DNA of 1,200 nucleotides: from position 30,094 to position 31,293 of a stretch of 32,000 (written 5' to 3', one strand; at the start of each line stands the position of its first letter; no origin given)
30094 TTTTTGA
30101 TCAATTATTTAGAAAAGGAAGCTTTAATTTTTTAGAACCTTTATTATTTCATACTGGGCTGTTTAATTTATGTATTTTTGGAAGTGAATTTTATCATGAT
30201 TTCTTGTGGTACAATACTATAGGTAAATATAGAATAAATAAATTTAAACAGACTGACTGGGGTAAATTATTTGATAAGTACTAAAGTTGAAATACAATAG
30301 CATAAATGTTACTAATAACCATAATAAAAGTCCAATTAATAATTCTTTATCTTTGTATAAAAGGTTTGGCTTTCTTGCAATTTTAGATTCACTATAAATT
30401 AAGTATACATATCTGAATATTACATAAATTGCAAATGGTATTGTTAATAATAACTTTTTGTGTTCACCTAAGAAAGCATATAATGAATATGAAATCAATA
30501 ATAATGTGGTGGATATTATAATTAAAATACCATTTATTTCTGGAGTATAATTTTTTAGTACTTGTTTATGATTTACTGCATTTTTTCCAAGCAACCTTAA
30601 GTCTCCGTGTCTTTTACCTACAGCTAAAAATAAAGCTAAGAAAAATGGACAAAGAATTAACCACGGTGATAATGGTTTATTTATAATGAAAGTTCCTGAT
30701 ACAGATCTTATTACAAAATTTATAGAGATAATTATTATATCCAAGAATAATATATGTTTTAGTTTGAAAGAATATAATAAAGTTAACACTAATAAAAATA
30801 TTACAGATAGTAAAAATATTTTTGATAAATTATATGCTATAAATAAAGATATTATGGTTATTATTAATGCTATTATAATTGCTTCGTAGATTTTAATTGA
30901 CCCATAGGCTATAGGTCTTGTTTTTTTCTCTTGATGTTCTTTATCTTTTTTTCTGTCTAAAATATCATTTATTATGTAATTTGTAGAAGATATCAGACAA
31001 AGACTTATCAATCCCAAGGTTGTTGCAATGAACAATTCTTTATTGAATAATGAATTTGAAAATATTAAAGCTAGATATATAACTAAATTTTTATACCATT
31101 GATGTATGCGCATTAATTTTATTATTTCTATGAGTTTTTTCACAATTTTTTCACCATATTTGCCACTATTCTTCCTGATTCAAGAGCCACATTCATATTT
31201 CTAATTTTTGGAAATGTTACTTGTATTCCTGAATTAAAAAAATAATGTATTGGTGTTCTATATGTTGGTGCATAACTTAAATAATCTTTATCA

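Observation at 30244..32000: Candidate archaeal lipid-linked pentofuranose donor pathway: FAD enzyme + DPPR-synthase-like UbiA, with prs and several GT-C enzymes in the same island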

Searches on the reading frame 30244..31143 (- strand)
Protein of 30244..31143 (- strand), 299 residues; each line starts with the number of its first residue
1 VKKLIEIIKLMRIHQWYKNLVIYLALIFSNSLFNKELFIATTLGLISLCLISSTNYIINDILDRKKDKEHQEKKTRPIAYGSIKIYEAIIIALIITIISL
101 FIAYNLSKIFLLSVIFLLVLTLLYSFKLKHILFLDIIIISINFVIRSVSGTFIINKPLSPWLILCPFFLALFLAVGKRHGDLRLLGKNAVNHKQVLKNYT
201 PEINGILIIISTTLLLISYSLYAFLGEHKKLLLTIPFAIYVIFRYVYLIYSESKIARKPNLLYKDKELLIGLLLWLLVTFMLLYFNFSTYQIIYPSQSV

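Call 5: search_protein_families(library=pfam, proteins=[window:30244-31143:-], max_evalue=0.01)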
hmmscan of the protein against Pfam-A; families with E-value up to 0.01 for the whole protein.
window:30244-31143:- (299 aa): 1 family
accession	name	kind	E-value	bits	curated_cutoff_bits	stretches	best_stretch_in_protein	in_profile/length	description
PF01040.23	UbiA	-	8.4e-26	91.2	34.2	1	27-254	11-237/250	UbiA prenyltransferase family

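Call 6: search_protein_families(library=ncbifam, proteins=[window:30244-31143:-], max_evalue=0.01)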
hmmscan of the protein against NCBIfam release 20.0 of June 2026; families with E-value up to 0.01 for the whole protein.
window:30244-31143:- (299 aa): 22 families
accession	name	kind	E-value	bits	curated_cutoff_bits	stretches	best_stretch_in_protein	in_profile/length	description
NF008977.0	PRK12324.1-2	equivalog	1.9e-69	234.4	234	1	3-287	1-291/297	decaprenyl-phosphate phosphoribosyltransferase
NF008978.0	PRK12324.1-4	equivalog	1.2e-46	159.1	207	1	7-284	35-320/322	decaprenyl-phosphate phosphoribosyltransferase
NF006088.0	PRK08238.1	equivalog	3.4e-46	157.9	351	1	5-243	193-432/482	UbiA family prenyltransferase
NF008976.0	PRK12324.1-1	equivalog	1.2e-38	133.3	474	1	6-277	20-297/306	decaprenyl-phosphate phosphoribosyltransferase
NF009523.0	PRK12884.1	equivalog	7.8e-17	61.4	269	1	3-279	3-273/279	prenyltransferase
TIGR01474.1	ubiA_proteo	equivalog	1.4e-12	47.7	275.45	1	6-143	3-144/282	4-hydroxybenzoate octaprenyltransferase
NF005742.0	PRK07566.1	equivalog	1.7e-09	37.2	313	1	38-164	64-195/315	chlorophyll synthase ChlG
TIGR01473.1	cyoE_ctaB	equivalog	1.8e-09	37.8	210.3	1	20-145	17-143/281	heme o synthase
NF041585.1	MqnP_Cj_Hp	exception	3e-08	33.5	375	1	3-165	3-165/281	menaquinone biosynthesis prenyltransferase MqnP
NF009515.0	PRK12874.1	equivalog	4.6e-08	32.8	392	1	2-165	9-172/291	4-hydroxybenzoate polyprenyltransferase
TIGR01475.1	ubiA_other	subfamily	6e-08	32.5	180.8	1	5-163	3-163/282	UbiA-like polyprenyltransferase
NF009514.0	PRK12873.1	equivalog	6.4e-08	32.3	246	1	45-119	53-127/297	4-hydroxybenzoate polyprenyltransferase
NF009522.0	PRK12883.1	equivalog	2.6e-07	30.4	353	1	47-170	45-167/279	geranylgeranylglycerol-phosphate geranylgeranyltransferase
TIGR01476.1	chlor_syn_BchG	subfamily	3.7e-07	29.9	212.3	1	36-143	34-144/283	(bacterio)chlorophyll synthase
NF003348.0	PRK04375.1-1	equivalog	4e-07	29.7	285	1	26-154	27-154/292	heme o synthase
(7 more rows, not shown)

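Call 7: find_encoding_contigs(protein=window:30244-31143:-, flank=10000, max_places=6)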
Protein window:30244-31143:- (299 aa): no gene with exactly this product is on record in the collection.

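Call 8: search_solved_structures(query=window:30247-31143:-, max_evalue=0.01, show_alignments=2)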
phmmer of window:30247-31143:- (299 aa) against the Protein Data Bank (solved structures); distinct sequences matched with E-value up to 0.01: 3.
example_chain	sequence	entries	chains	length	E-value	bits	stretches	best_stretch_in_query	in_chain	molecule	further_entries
8j8j_D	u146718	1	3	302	1.4e-32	116.5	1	6-278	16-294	Decaprenyl-phosphate phosphoribosyltransferase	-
8j8k_A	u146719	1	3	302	5.9e-25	91.4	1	6-278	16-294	Decaprenyl-phosphate phosphoribosyltransferase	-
4tq3_A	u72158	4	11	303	0.00015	24.4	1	9-264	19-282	Prenyltransferase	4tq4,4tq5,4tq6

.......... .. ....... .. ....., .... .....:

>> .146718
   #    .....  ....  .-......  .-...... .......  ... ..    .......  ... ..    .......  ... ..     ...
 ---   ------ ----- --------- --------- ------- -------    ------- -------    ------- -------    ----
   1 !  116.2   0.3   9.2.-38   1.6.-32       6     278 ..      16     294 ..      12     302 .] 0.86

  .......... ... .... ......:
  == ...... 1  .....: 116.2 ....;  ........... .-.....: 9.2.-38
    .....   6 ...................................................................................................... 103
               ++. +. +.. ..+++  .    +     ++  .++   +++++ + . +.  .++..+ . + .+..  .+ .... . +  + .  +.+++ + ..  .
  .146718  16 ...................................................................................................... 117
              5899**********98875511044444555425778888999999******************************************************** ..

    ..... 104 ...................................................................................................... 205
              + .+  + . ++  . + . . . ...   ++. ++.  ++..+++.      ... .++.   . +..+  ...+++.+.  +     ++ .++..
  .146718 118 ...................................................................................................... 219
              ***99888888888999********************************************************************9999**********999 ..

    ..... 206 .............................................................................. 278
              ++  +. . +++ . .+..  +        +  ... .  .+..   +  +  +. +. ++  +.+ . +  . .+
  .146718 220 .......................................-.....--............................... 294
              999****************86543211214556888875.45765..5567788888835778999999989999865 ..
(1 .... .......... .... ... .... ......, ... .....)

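Call 9: find_homologous_proteins(query=window:30247-31143:-, max_evalue=1e-10)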
Query window:30247-31143:- (299 aa): 1077 proteins with E <= 1e-10 among 7214 candidates; the best 120 are listed.
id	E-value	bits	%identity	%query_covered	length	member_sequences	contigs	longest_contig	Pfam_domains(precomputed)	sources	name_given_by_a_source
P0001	9.0e-174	595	100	97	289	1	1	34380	PF01040.24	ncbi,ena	-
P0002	7.8e-128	444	74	97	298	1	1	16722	PF01040.24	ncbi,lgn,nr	ncbi:UbiA prenyltransferase family protein [Candidatus Woesearchaeota archaeon]|nr:UbiA prenyltransf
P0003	5.2e-125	435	67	98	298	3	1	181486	PF01040.24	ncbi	-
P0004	7.2e-125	434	71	99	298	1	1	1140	PF01040.24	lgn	-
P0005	3.0e-122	425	68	99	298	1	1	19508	PF01040.24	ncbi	-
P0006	2.4e-121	423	69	96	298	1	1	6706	PF01040.24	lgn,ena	-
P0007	1.0e-120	420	68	99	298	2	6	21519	PF01040.24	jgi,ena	-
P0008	1.0e-118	414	67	98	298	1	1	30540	PF01040.24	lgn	-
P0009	5.3e-107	375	69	88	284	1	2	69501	PF01040.24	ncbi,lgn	-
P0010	7.0e-95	336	56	95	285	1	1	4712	PF01040.24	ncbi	-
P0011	1.5e-94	335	56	94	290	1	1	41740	PF01040.24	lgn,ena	-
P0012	1.8e-94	334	58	89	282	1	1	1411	PF01040.24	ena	-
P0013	2.3e-92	327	58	93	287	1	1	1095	PF01040.24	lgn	-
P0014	6.5e-91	323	54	89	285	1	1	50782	PF01040.24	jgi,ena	-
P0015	1.0e-90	322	55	95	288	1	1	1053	PF01040.24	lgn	-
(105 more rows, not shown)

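Call 10: find_encoding_contigs(protein=P0001, flank=10000, max_places=3)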
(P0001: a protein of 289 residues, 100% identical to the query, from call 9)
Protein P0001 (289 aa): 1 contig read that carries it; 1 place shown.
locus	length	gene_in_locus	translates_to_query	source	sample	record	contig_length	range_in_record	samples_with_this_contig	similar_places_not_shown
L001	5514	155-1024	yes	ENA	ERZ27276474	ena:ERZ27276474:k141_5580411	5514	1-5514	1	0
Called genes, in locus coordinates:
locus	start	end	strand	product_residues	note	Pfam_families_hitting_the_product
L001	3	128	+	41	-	?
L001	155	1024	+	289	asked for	PF01040:UbiA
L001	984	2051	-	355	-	PF04015:DUF362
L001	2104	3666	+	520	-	PF02366:PMT, PF13231:PMT_2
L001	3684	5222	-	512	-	PF02310:B12-binding, PF04055:Radical_SAM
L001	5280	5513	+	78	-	?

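Call 11: find_encoding_contigs(protein=P0003, flank=10000, max_places=2)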
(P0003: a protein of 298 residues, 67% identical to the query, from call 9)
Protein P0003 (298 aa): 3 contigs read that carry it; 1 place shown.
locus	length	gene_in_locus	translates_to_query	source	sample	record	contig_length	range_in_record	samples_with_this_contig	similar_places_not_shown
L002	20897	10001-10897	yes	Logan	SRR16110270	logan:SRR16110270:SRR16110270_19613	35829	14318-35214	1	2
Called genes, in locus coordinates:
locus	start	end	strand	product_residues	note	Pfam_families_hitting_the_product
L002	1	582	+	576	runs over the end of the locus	PF13231:PMT_2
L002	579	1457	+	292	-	PF00535:Glycos_transf_2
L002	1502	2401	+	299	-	PF03706:LPG_synthase_TM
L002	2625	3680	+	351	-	PF13472:Lipase_GDSL_2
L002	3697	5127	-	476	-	PF02310:B12-binding, PF04055:Radical_SAM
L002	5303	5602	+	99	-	-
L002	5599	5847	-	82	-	-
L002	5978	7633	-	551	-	PF13439:Glyco_transf_4, PF13579:Glyco_trans_4_4 (faint), PF00534:Glycos_transf_1, PF13692:Glyco_trans_1_4, PF13847:Methyltransf_31 (faint), PF13489:Methyltransf_23, PF07021:MetW, PF08241:Methyltransf_11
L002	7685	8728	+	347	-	PF04015:DUF362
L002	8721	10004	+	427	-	PF01266:DAO (faint), PF01593:Amino_oxidase, PF13450:NAD_binding_8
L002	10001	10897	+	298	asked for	PF01040:UbiA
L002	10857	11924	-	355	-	PF04015:DUF362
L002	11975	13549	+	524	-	PF02366:PMT, PF13231:PMT_2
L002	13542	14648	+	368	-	PF13231:PMT_2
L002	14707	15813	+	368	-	PF02350:Epimerase_2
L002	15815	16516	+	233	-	PF00535:Glycos_transf_2, PF10111:Glyco_tranf_2_2 (weak), PF13641:Glyco_tranf_2_3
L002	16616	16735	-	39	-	-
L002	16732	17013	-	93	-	-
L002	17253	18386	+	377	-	PF13439:Glyco_transf_4, PF13579:Glyco_trans_4_4, PF20706:GT4-conflict, PF00534:Glycos_transf_1, PF13692:Glyco_trans_1_4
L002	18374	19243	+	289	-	PF00535:Glycos_transf_2, PF13641:Glyco_tranf_2_3, PF13506:Glyco_transf_21, PF13632:Glyco_trans_2_3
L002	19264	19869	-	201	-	PF00702:Hydrolase, PF13419:HAD_2, PF13242:Hydrolase_like (faint)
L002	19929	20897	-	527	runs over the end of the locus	?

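Call 12: find_encoding_contigs(protein=P0002, flank=10000, max_places=2)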
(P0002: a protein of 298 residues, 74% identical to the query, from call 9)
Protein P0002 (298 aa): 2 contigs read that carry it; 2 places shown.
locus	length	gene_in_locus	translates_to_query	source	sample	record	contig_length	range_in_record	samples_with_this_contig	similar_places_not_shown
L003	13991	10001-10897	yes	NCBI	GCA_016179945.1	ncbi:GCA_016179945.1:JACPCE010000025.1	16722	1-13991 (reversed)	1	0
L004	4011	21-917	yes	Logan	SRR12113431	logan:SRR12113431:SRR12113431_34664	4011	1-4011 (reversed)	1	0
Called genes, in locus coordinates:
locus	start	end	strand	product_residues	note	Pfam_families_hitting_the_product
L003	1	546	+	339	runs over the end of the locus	PF04007:DUF354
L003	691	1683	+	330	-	PF01073:3Beta_HSD, PF01370:Epimerase, PF02719:Polysacc_synt_2, PF04321:RmlD_sub_bind, PF05368:NmrA (weak), PF13460:NAD_binding_10, PF16363:GDP_Man_Dehyd, PF07993:NAD_binding_4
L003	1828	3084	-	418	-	PF01210:NAD_Gly3P_dh_N (faint), PF03446:NAD_binding_2, PF03721:UDPG_MGDP_dh_N, PF00984:UDPG_MGDP_dh, PF03720:UDPG_MGDP_dh_C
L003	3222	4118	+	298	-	PF14602:Hexapep_2 (faint), PF25084:LbH_EIF2B (faint), PF00132:Hexapep (weak)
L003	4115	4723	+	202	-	PF02585:PIG-L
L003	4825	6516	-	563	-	-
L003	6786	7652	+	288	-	PF00535:Glycos_transf_2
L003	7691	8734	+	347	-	PF04015:DUF362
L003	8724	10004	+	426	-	PF00890:FAD_binding_2 (weak), PF01266:DAO (weak), PF01593:Amino_oxidase, PF12831:FAD_oxidored, PF13450:NAD_binding_8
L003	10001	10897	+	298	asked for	PF01040:UbiA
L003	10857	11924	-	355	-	PF04015:DUF362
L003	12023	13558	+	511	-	-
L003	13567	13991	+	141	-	?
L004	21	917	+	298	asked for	PF01040:UbiA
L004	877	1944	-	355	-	PF04015:DUF362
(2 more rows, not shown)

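Call 17: search_protein_families(library=ncbifam, proteins=[L002:7685-8728:+], max_evalue=0.01)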
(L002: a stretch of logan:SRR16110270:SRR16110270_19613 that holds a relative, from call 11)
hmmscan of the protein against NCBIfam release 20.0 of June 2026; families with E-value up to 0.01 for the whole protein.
L002:7685-8728:+ (347 aa): 1 family
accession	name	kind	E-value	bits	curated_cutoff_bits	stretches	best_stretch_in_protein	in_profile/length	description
NF052623.1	Npun_F2552_fam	equivalog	6.9e-22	78.2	500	1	5-257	3-261/314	Npun_F2552 family protein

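Call 32: find_related_loci(query=A1, collection=genome_contigs, flank=10000)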
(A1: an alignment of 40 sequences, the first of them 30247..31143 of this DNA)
Query A1 (299 aa) in genome_contigs; peptide patterns used: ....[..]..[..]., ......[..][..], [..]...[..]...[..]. (x = any residue, [..] = any of these).
600 stretches matched a pattern (row limit reached: there are more); 568 encode a relative of the query (tblastn E <= 1e-3); the best 80 are kept; 80 distinct loci.
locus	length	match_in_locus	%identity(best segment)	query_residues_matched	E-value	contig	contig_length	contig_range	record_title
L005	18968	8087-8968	68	3-296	3e-130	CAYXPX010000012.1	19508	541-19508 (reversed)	MAG TPA_asm: Candidatus Woesearchaeota archaeon isolate SRP269290_co2_81 genome assembly, contig: NODE_2866_length_19508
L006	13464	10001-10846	54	3-285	4e-95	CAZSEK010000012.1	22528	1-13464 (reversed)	MAG TPA_asm: uncultured Methanosarcinales archaeon isolate SRP256446_co1_197 genome assembly, contig: NODE_645_length_22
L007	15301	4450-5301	52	1-284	7e-91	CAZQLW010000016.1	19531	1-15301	MAG TPA_asm: uncultured Methanosarcinales archaeon isolate SRP077602_co2_353 genome assembly, contig: NODE_4174_length_1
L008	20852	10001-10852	50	1-284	2e-90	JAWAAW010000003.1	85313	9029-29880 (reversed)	MAG: Candidatus Woesearchaeota archaeon isolate JZ-4_201709_bins_170 JZ-4_201709_bins_170_scaffold_3, whole genome shotg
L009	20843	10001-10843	51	4-284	5e-90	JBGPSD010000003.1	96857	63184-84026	MAG: Candidatus Nanoarchaeia archaeon isolate OBJ1_062018_130_26 k141_1440401_length_96857_cov_11.0000, whole genome sho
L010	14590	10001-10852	53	1-284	9e-90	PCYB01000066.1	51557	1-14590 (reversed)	MAG: Candidatus Woesearchaeota archaeon CG10_big_fil_rev_8_21_14_0_10_36_11 CG10_8_21_14_0.10_scaffold_374_c, whole geno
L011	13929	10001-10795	56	6-271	4e-90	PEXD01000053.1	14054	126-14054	MAG: Candidatus Woesearchaeota archaeon CG07_land_8_20_14_0_80_44_23 CG07_land_8_20_14_0.80_scaffold_4242_c, whole genom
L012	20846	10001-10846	49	3-284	2e-88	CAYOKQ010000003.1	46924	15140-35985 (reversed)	MAG TPA_asm: uncultured Methanosarcinales archaeon isolate binchicken_co125_1105 genome assembly, contig: NODE_1532_leng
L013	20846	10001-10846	49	3-284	2e-88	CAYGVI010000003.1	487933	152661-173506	MAG TPA_asm: uncultured Methanosarcinales archaeon isolate ERP119294_co2_107 genome assembly, contig: k141_4372029, whol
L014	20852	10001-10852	49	1-284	2e-87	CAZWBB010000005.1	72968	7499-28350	MAG TPA_asm: uncultured Methanosarcinales archaeon isolate SRP077602_co2_374 genome assembly, contig: NODE_509_length_72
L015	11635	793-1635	51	4-284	4e-85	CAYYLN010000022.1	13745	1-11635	MAG TPA_asm: uncultured Methanosarcinales archaeon isolate binchicken_co38_1403 genome assembly, contig: NODE_9450_lengt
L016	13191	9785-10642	51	6-291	1e-84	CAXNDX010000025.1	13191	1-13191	MAG: Candidatus Woesearchaeota archaeon isolate MaH-09apr19-256 genome assembly, contig: MaH-09apr19-C11783, whole genom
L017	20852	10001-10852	50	1-284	4e-84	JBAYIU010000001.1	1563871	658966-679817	MAG: Candidatus Woesearchaeota archaeon isolate SO_2016_GW1_38 scaffold00001_OW334_2016, whole genome shotgun sequence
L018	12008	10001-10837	48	6-284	4e-84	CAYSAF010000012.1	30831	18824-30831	MAG TPA_asm: Candidatus Woesearchaeota archaeon isolate binchicken_co266_186 genome assembly, contig: NODE_2501_length_3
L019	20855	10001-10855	48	7-285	5e-84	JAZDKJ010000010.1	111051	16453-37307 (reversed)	MAG: Candidatus Woesearchaeota archaeon isolate MEGAHIT-group-0.53 k141_14412305, whole genome shotgun sequence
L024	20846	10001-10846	49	3-284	2e-80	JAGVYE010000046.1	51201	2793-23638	Candidatus Woesearchaeota archaeon isolate RIFCSPHIGHO2_02_FULL_38_13 rifcsphigho2_02_scaffold_1156, whole genome shotgu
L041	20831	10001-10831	45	8-284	8e-72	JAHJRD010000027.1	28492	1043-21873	MAG: Nanoarchaeota archaeon isolate OS_PC_MetaG.mb.129 OS_PC_MetaG.mb.129_k141_163670, whole genome shotgun sequence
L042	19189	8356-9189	42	6-284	3e-71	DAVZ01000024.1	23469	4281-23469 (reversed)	MAG TPA_asm: Methanobacterium sp. UBA176 UBA176_contig_886, whole genome shotgun sequence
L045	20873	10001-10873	46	6-296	2e-68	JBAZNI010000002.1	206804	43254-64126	MAG: Candidatus Pacearchaeota archaeon isolate SO_2017_LW4_63 scaffold_195_c1_LW137-91_2017, whole genome shotgun sequen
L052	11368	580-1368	45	6-268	1e-65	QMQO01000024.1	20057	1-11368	MAG: Candidatus Woesearchaeota archaeon isolate B72_G16 B72_Guay16_scaffold_01237, whole genome shotgun sequence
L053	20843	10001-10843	40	8-286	4e-65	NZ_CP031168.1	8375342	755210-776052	Paenibacillus sp. H1-7 chromosome, complete genome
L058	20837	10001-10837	39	8-284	1e-62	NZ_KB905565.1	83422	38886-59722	Paenibacillus ginsengihumi DSM 21568 F591DRAFT_scaffold00018.18, whole genome shotgun sequence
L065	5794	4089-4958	40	2-286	4e-61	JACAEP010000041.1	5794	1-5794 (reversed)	MAG: Chloroflexota bacterium isolate L.E.CH.43_1 k119_1029064, whole genome shotgun sequence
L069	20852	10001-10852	37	5-286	7e-61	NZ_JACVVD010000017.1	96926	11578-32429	Paenibacillus sedimenti strain WST5 WST5_17, whole genome shotgun sequence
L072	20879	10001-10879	39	8-285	3e-60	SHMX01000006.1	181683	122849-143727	MAG: Candidatus Thorarchaeota archaeon isolate BC 1189500006, whole genome shotgun sequence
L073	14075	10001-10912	39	1-299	7e-60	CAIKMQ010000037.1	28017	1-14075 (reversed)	MAG: uncultured Leptolinea sp. isolate LaPlata_bin-0305 genome assembly, contig: bin-0305:37/48, whole genome shotgun se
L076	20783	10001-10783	49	2-267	2e-59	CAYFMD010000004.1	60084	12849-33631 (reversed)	MAG TPA_asm: Candidatus Woesearchaeota archaeon isolate ERP019367_co1_16 genome assembly, contig: NODE_606_length_60084_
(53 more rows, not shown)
